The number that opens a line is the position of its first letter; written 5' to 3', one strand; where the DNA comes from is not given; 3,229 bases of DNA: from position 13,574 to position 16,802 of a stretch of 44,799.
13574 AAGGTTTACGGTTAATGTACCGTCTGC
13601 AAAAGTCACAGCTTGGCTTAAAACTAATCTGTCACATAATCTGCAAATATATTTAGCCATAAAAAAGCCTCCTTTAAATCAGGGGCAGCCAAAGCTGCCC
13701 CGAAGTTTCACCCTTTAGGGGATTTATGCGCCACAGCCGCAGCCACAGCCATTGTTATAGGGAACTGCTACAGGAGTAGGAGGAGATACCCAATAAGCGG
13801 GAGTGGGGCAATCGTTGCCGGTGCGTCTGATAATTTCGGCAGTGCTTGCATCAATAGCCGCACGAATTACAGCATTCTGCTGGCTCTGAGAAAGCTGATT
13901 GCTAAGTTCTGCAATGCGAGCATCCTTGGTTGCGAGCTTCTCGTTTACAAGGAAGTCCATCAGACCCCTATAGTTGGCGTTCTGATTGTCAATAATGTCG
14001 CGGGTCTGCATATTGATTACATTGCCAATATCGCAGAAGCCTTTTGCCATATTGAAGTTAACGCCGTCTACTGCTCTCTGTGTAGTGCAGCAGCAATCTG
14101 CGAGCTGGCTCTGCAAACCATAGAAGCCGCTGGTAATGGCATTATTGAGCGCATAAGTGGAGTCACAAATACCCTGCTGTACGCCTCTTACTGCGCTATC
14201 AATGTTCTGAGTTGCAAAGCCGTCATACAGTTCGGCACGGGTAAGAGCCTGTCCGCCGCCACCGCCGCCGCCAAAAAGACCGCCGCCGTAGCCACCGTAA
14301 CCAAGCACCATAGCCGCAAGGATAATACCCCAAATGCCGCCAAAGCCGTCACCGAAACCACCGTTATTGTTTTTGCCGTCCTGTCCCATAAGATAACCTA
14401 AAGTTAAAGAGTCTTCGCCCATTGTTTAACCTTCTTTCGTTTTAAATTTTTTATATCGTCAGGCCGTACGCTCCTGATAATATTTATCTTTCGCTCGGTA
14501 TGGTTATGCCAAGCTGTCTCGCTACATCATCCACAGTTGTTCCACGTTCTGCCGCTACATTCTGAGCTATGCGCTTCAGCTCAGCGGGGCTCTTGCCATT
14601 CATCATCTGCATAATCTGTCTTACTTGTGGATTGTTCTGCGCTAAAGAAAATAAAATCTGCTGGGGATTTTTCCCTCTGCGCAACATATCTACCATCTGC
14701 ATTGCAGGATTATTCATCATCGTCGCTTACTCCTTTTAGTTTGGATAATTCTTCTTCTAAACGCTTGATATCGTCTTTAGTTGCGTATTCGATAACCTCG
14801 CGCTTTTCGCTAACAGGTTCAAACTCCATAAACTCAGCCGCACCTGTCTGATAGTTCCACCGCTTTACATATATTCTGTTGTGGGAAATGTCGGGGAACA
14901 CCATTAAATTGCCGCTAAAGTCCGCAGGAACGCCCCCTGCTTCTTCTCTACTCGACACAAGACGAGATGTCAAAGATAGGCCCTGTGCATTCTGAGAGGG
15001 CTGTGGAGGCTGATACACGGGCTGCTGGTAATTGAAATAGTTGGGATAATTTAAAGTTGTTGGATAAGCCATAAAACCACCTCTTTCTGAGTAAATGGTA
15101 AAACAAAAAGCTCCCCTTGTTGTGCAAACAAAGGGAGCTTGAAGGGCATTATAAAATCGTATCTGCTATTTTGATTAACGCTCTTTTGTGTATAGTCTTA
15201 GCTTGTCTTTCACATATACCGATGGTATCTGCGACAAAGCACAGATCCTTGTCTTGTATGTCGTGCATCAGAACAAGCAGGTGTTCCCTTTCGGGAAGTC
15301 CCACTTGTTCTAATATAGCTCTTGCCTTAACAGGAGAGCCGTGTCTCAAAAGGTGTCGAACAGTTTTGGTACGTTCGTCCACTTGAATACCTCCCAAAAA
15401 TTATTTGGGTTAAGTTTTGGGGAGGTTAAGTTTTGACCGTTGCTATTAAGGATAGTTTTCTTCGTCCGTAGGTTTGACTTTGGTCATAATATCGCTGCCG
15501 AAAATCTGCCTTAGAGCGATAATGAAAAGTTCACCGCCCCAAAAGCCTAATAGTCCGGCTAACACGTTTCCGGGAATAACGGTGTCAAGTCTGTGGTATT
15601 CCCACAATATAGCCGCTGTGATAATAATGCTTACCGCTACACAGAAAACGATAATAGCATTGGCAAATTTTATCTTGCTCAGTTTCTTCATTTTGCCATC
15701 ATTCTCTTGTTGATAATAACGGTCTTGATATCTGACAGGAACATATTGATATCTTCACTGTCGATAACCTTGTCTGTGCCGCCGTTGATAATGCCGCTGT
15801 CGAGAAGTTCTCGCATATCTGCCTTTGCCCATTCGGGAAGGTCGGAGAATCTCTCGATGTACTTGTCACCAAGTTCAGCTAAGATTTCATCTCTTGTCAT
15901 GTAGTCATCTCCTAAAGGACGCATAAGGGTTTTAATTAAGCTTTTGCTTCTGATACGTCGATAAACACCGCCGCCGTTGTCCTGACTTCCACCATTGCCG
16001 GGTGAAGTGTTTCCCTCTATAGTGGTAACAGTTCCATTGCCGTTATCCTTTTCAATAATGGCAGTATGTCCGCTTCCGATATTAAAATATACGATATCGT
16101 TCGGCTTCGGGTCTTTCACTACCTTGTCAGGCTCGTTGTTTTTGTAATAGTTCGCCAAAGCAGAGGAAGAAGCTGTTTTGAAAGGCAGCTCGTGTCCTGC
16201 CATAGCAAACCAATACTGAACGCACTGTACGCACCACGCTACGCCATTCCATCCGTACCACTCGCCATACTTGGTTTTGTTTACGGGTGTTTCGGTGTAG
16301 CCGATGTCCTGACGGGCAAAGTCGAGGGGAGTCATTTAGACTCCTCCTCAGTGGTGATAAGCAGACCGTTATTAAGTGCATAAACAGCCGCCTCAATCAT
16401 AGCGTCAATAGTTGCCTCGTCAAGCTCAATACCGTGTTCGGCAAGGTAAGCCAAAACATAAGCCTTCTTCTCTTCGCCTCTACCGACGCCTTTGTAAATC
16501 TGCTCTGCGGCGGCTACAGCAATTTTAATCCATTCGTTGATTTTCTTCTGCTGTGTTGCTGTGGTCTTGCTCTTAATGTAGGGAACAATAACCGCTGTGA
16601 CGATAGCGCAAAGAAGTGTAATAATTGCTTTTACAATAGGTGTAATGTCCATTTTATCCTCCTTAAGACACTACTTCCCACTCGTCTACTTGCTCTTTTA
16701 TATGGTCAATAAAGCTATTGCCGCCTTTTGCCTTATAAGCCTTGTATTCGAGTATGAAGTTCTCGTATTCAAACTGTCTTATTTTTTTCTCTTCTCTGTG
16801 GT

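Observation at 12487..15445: Insulated post-lysis cargo block: sigma-region-4-like regulator plus five Gly/Cys/Tyr/Arg-rich proteins of unrecognised function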

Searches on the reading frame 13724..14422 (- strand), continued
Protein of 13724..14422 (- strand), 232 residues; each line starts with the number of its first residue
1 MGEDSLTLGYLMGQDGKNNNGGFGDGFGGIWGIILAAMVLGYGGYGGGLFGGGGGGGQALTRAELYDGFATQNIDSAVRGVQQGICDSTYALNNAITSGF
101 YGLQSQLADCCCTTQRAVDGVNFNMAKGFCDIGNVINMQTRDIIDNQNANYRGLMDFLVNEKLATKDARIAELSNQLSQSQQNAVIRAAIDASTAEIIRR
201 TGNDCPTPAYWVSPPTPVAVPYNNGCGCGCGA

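Call 86: search_protein_families(library=pfam, proteins=[L011:3338-4069:+, L041:8908-9294:+, L019:8669-10444:+, L037:4952-5479:+, L037:5427-5759:+], max_evalue=0.1)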
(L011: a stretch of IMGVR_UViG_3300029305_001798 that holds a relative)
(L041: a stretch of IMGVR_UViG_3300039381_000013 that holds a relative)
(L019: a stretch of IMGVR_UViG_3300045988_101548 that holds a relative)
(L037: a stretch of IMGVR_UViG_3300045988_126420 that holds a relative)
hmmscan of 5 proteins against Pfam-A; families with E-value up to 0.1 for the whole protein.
L011:3338-4069:+ (243 aa): 2 families
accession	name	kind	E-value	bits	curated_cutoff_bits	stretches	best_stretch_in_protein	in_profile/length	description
PF13529.12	Peptidase_C39_2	-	0.0014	19.6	24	1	3-142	5-143/143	Peptidase_C39 like family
PF01130.27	CD36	-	0.066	12.1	26.5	1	63-102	260-298/463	CD36 family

L041:8908-9294:+ (128 aa): 1 family
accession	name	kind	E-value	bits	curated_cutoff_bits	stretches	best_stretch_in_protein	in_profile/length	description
PF06114.19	Peptidase_M78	-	0.076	13.3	22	0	37-71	22-59/123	IrrE N-terminal-like domain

L019:8669-10444:+ (591 aa): 2 families
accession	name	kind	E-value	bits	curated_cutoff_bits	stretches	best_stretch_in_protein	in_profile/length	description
PF13472.12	Lipase_GDSL_2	-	7.2e-13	49.8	32.9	1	384-574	2-175/178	GDSL-like Lipase/Acylhydrolase family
PF00657.28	Lipase_GDSL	-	2.2e-05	25.2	23.6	1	385-579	5-205/208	GDSL-like Lipase/Acylhydrolase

L037:4952-5479:+ (175 aa): 4 families
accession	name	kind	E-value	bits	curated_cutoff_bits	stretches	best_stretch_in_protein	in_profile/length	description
PF10368.14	YkyA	-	0.035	14.3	28.8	1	99-148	20-72/186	Putative cell-wall binding lipoprotein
PF04513.17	Baculo_PEP_C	-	0.049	14.1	38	1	98-156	57-114/140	Baculovirus polyhedron envelope protein, PEP, C terminus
PF22905.2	Hydro_N_hd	-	0.092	13.1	27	0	97-159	79-143/195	Hydrolase N-terminal helical domain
PF23991.1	DUF7310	-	0.094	13.6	40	0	125-170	28-72/83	Coiled-coil region of unknown function (DUF7310)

L037:5427-5759:+ (110 aa): 5 families
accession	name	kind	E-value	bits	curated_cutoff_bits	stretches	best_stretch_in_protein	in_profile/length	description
PF18548.6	MetOD2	-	0.042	14.2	30.6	1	5-54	37-86/88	Metanogen output domain 2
PF07862.16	Nif11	-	0.043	14.5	23.8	1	29-63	4-38/48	Nif11 domain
PF16469.10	NPA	-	0.049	14.7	27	1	14-53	24-60/123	Nematode polyprotein allergen ABA-1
PF23952.1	LRR_EndoS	-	0.06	14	27.9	0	57-77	21-41/116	Endo-beta-N-acetylglucosaminidase EndoS LRR domain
PF02865.22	STAT_int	-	0.067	14.1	26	1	1-65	27-92/121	STAT protein, protein interaction domain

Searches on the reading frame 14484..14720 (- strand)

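Call 3: search_protein_families(library=pfam, proteins=[window:14484-14720:-], max_evalue=1)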
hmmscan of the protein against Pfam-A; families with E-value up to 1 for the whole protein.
window:14484-14720:- (78 aa): 4 families
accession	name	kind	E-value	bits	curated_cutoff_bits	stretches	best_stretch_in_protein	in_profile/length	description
PF13384.12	HTH_23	-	0.028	14.7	24.6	1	50-73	9-30/50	Homeodomain-like domain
PF01527.26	HTH_Tnp_1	-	0.05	14.3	24.1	1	49-72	12-35/75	Transposase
PF25591.1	LRV_2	-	0.14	12.6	27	0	18-35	12-29/61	Leucine Rich Repeat Variant domain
PF01466.24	Skp1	-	0.17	12.2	22.3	0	38-51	13-26/48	Skp1 family, dimerisation domain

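Call 4: search_protein_families(library=phrogs, proteins=[window:14484-14720:-], max_evalue=1)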
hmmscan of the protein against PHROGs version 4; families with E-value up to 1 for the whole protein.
window:14484-14720:- (78 aa): 2 families
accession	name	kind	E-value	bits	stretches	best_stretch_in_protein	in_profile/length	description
phrog_30937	-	unknown function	0.00082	20.4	0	8-34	29-55/62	-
phrog_10408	-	unknown function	0.14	12.8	1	56-73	17-34/49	-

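Call 6: search_protein_families(library=ncbifam, proteins=[window:14484-14720:-], max_evalue=1)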
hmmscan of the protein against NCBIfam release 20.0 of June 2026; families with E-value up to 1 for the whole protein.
window:14484-14720:- (78 aa): 3 families
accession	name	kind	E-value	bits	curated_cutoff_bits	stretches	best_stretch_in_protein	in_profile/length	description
NF050013.1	HpsJ_like_A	equivalog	0.026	14.2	140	1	17-60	104-148/217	HpsJ-like protein, cyanoexosortase A-associated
NF004127.0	PRK05617.1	subfamily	0.04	13.2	274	1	7-68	234-296/356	3-hydroxyisobutyryl-CoA hydrolase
TIGR01128.2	holA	equivalog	0.08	12.3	80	1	8-54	244-290/316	DNA polymerase III subunit delta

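Call 26: search_protein_families(library=padloc, proteins=[window:14484-14720:-], max_evalue=1)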
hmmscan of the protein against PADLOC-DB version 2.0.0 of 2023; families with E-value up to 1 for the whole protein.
window:14484-14720:- (78 aa): 0 families

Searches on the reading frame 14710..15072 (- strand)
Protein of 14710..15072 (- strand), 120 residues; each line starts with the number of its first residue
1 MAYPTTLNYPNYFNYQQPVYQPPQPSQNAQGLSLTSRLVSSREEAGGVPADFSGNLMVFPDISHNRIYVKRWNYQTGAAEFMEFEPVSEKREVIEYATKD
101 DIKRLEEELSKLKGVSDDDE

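Call 3: search_protein_families(library=pfam, proteins=[window:14710-15072:-], max_evalue=1)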
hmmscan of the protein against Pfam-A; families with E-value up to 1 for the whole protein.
window:14710-15072:- (120 aa): 1 family
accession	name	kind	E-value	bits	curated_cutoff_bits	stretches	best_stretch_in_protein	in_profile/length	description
PF08954.16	Trimer_CC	-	0.16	12.1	27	1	98-115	17-34/52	Trimerisation motif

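Call 4: search_protein_families(library=phrogs, proteins=[window:14710-15072:-], max_evalue=1)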
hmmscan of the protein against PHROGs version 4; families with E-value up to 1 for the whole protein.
window:14710-15072:- (120 aa): 2 families
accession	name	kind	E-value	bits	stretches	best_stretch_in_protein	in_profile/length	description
phrog_32591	-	transcription regulation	0.36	12.1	0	5-25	3-23/117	transcriptional regulator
phrog_21718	-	unknown function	0.41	11.6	0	13-92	36-109/159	-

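Call 6: search_protein_families(library=ncbifam, proteins=[window:14710-15072:-], max_evalue=1)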
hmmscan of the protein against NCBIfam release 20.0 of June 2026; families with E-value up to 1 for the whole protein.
window:14710-15072:- (120 aa): 0 families

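Call 26: search_protein_families(library=padloc, proteins=[window:14710-15072:-], max_evalue=1)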
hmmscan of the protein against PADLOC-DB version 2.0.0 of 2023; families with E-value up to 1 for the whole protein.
window:14710-15072:- (120 aa): 0 families

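Call 46: search_solved_structures(query=A4, max_evalue=10, show_alignments=2)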
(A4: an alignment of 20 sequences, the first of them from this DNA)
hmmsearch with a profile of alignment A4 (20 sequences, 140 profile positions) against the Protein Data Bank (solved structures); distinct sequences matched with E-value up to 10: 5.
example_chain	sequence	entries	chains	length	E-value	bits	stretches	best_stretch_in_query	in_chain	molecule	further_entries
9p50_A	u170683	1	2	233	0.42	13.9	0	61-99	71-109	Diguanylate cyclase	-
1yg2_A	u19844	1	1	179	1.1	12.6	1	51-107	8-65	gene activator AphA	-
3h4m_A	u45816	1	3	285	1.7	12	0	109-133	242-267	Proteasome-activating nucleotidase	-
6h9l_A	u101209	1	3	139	2.5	11.4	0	102-135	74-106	Uncharacterized protein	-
6gvj_A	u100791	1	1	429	8.5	9.7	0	13-77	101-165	Dual specificity protein kinase TTK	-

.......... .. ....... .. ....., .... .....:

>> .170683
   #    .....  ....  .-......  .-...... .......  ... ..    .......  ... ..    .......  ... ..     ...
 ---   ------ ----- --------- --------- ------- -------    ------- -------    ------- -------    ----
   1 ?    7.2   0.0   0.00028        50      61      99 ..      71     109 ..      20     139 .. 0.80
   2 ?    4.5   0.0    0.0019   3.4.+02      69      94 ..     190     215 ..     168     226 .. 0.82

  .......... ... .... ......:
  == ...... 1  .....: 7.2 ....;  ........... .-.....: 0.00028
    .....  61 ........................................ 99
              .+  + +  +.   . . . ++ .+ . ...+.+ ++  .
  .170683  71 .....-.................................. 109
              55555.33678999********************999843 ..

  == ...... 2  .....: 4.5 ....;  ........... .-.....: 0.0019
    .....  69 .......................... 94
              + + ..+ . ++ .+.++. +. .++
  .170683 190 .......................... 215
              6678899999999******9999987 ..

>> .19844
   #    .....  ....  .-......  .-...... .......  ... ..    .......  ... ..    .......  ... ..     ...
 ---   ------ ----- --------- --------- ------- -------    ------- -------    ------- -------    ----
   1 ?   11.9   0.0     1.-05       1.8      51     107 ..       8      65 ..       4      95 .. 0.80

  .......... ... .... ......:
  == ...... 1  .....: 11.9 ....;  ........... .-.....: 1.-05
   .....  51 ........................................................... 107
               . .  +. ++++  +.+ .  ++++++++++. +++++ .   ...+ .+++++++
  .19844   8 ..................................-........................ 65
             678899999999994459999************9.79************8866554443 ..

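Call 47: search_protein_families(library=pfam, alignment_id=A4, max_evalue=5)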
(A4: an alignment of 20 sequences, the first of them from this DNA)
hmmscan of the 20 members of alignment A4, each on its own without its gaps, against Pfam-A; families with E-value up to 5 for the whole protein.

A. member 1, seq(120 aa): 1 family
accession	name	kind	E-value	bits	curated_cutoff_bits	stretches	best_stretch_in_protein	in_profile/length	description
PF08954.16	Trimer_CC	-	0.16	12.1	27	1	98-115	17-34/52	Trimerisation motif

B. families by the number of members that match (of 20 scanned): 19 families
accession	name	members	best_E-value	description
PF01166.23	TSC22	2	0.019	TSC-22/dip/bun family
PF24408.1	wHTH-Calcineurin_assc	2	0.11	wHTH-Calcineurin_assc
PF18748.7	HMUDK_HMUD1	2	0.2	5-hmdU DNA kinase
PF06698.16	DUF1192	1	0.015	Protein of unknown function (DUF1192)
PF17279.8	DUF5344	1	0.045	Family of unknown function (DUF5344)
PF23183.1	bHLH_NPAS4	1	0.048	NPAS4 bHLH domain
PF03194.20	LUC7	1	0.06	LUC7 N_terminus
PF24918.1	NET2A_C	1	0.071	NET2A, C-terminal domain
PF08450.18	SGL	1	0.081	SMP-30/Gluconolactonase/LRE-like region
PF18397.6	IKBKB_SDD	1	0.085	IQBAL scaffold dimerization domain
PF13863.11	DUF4200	1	0.092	Domain of unknown function (DUF4200)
PF19776.5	DUF6262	1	0.11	Family of unknown function (DUF6262)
PF04977.20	DivIC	1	0.11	Septum formation initiator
PF20961.2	phiKZ_gp29PR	1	0.12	Bacteriophage phiKZ, gp29PR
PF08954.16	Trimer_CC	1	0.16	Trimerisation motif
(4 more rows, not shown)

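Call 48: search_protein_families(library=phrogs, alignment_id=A4, max_evalue=0.01)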
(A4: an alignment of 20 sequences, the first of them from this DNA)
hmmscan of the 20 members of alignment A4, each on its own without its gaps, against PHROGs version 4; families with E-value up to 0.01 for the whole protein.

A. member 1, seq(120 aa): 0 families

B. families by the number of members that match (of 20 scanned): 2 families
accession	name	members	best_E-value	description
phrog_21718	-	13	7.3e-28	-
phrog_8167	-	1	0.00075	-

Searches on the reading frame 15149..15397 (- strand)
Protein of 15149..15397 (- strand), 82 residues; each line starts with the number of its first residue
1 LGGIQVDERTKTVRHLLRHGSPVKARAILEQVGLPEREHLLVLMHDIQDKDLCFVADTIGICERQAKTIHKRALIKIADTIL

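Call 3: search_protein_families(library=pfam, proteins=[window:15149-15397:-], max_evalue=1)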
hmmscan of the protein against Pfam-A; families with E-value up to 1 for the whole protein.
window:15149-15397:- (82 aa): 1 family
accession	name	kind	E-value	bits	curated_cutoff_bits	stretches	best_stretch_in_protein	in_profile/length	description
PF04545.22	Sigma70_r4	-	0.0003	20.7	24.1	1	33-77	4-48/50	Sigma-70, region 4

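Call 4: search_protein_families(library=phrogs, proteins=[window:15149-15397:-], max_evalue=1)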
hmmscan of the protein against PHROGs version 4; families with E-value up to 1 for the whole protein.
window:15149-15397:- (82 aa): 3 families
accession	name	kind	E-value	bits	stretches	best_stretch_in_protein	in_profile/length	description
phrog_3512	-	transcription regulation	0.0091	17.2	1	29-80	61-112/130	sigma factor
phrog_36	-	transcription regulation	0.07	13.7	1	34-79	140-185/220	transcriptional regulator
phrog_10913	-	unknown function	0.18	12.7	1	13-30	11-28/49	-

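Call 6: search_protein_families(library=ncbifam, proteins=[window:15149-15397:-], max_evalue=1)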
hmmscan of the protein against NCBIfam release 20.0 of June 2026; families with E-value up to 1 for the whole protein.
window:15149-15397:- (82 aa): 4 families
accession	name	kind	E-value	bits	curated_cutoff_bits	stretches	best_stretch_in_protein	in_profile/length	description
TIGR02937.1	sigma70-ECF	superfamily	0.0034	17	42.9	1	33-78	117-162/165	sigma-70 family RNA polymerase sigma factor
NF004052.0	PRK05572.1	subfamily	0.0063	16.1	311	1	33-80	202-249/252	SigF/SigG family RNA polymerase sporulation sigma factor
TIGR02885.1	spore_sigF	equivalog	0.022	14.6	321.45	1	34-79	184-229/231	RNA polymerase sporulation sigma factor SigF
TIGR02850.1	spore_sigG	equivalog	0.029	13.8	457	1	34-78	207-251/254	RNA polymerase sporulation sigma factor SigG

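Call 26: search_protein_families(library=padloc, proteins=[window:15149-15397:-], max_evalue=1)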
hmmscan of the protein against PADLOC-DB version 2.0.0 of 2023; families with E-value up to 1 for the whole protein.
window:15149-15397:- (82 aa): 0 families

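Call 73: search_protein_families(library=pfam, alignment_id=A5, max_evalue=0.05)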
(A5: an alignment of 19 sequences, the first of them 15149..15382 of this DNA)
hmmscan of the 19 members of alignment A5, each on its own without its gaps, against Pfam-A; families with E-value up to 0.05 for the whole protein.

A. member 1, window:15149-15382:- (77 aa): 1 family
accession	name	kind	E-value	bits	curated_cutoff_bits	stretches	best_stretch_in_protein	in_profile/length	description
PF04545.22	Sigma70_r4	-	0.00025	20.9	24.1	1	28-72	4-48/50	Sigma-70, region 4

B. families by the number of members that match (of 19 scanned): 24 families
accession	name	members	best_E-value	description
PF08281.18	Sigma70_r4_2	7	4.4e-06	Sigma-70, region 4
PF04545.22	Sigma70_r4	7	1.2e-05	Sigma-70, region 4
PF00196.25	GerE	3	1.4e-07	Bacterial regulatory proteins, luxR family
PF13384.12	HTH_23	3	0.00096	Homeodomain-like domain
PF04967.18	HTH_10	2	0.011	HTH DNA binding domain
PF13542.12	HTH_Tnp_ISL3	1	3.8e-05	Helix-turn-helix domain of transposase family ISL3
PF07638.17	Sigma70_ECF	1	0.00019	ECF sigma factor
PF02001.22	DUF134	1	0.00034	Protein of unknown function DUF134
PF04297.20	UPF0122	1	0.00043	Putative helix-turn-helix protein, YlxM / p13 like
PF00126.33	HTH_1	1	0.0019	Bacterial regulatory helix-turn-helix protein, lysR family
PF08279.18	HTH_11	1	0.0021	HTH domain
PF16509.11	KORA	1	0.0025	TrfB plasmid transcriptional repressor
PF05043.19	Mga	1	0.003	Mga helix-turn-helix domain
PF20766.2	DUF447_C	1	0.004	Protein of unknown function (DUF447)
PF13936.12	HTH_38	1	0.0094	Helix-turn-helix domain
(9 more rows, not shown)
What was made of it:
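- On Sigma-70 region 4 / GerE-LuxR HTH: Positional equivalents in other loci reach E 4e-6 (r4_2), 1.2e-5 (r4) and 1.4e-7 (GerE) (call 73).
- Checked: It matches Sigma70_r4 at E 2.5e-4, 20.9 bits, below the 24.1-bit cutoff (calls 3, 73).
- Three of 19 upstream HTHs hit the GerE family (call 73).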

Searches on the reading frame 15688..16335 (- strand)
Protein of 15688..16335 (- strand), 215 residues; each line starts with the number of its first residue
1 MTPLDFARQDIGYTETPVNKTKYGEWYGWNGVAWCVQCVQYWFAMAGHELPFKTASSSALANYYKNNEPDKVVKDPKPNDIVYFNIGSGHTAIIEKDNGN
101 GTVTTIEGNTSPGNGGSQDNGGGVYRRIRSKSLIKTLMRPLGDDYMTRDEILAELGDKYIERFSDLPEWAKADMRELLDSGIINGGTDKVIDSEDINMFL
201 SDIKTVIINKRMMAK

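Call 55: find_related_loci(query=window:15688-16335:-, collection=viral_contigs, flank=8000)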
Query window:15688-16335:- (215 aa) in viral_contigs; peptide patterns used: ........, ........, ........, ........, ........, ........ (x = any residue, [..] = any of these).
18 stretches matched a pattern; 6 encode a relative of the query (tblastn E <= 1e-3); 6 distinct loci.
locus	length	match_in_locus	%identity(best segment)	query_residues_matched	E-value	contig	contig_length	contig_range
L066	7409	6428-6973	48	10-185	2e-51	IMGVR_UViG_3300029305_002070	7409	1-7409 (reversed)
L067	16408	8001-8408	57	4-140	5e-45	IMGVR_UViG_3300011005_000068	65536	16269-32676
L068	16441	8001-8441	37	4-139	9e-21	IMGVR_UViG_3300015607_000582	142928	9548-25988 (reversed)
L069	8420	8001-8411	36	9-140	2e-19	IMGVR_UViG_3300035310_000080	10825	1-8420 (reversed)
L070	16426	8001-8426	37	4-130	3e-16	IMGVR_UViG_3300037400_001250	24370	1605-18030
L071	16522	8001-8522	30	1-153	6e-11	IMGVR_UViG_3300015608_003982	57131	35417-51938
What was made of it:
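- Tried and rejected: The endolysin gave only 6 loci, which I did not analyse further (call 55).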

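Call 63: search_protein_families(library=pfam, proteins=[window:15688-16335:-], max_evalue=0.001)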
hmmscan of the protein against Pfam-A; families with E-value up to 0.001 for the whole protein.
window:15688-16335:- (215 aa): 1 family
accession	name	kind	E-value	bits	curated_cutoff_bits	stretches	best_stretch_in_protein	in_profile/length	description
PF05257.22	CHAP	-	1e-10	42.4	26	1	29-109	3-81/81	CHAP domain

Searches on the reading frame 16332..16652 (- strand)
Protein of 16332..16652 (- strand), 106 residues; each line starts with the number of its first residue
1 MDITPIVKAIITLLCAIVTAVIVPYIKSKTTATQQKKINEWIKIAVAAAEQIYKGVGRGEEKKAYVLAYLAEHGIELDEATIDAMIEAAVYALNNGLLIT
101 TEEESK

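Call 63: search_protein_families(library=pfam, proteins=[window:16332-16652:-], max_evalue=0.001)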
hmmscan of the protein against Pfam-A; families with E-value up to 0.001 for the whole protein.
window:16332-16652:- (106 aa): 1 family
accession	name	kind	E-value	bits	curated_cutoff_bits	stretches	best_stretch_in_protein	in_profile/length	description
PF09682.15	Phage_holin_6_1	-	1.6e-18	67.4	24.9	1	3-95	5-101/101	Bacteriophage holin of superfamily 6 (Holin_LLH)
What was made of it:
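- On Holins / antiholins: The phage's holin is elsewhere (Holin_LLH, 16332-16652, call 63).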
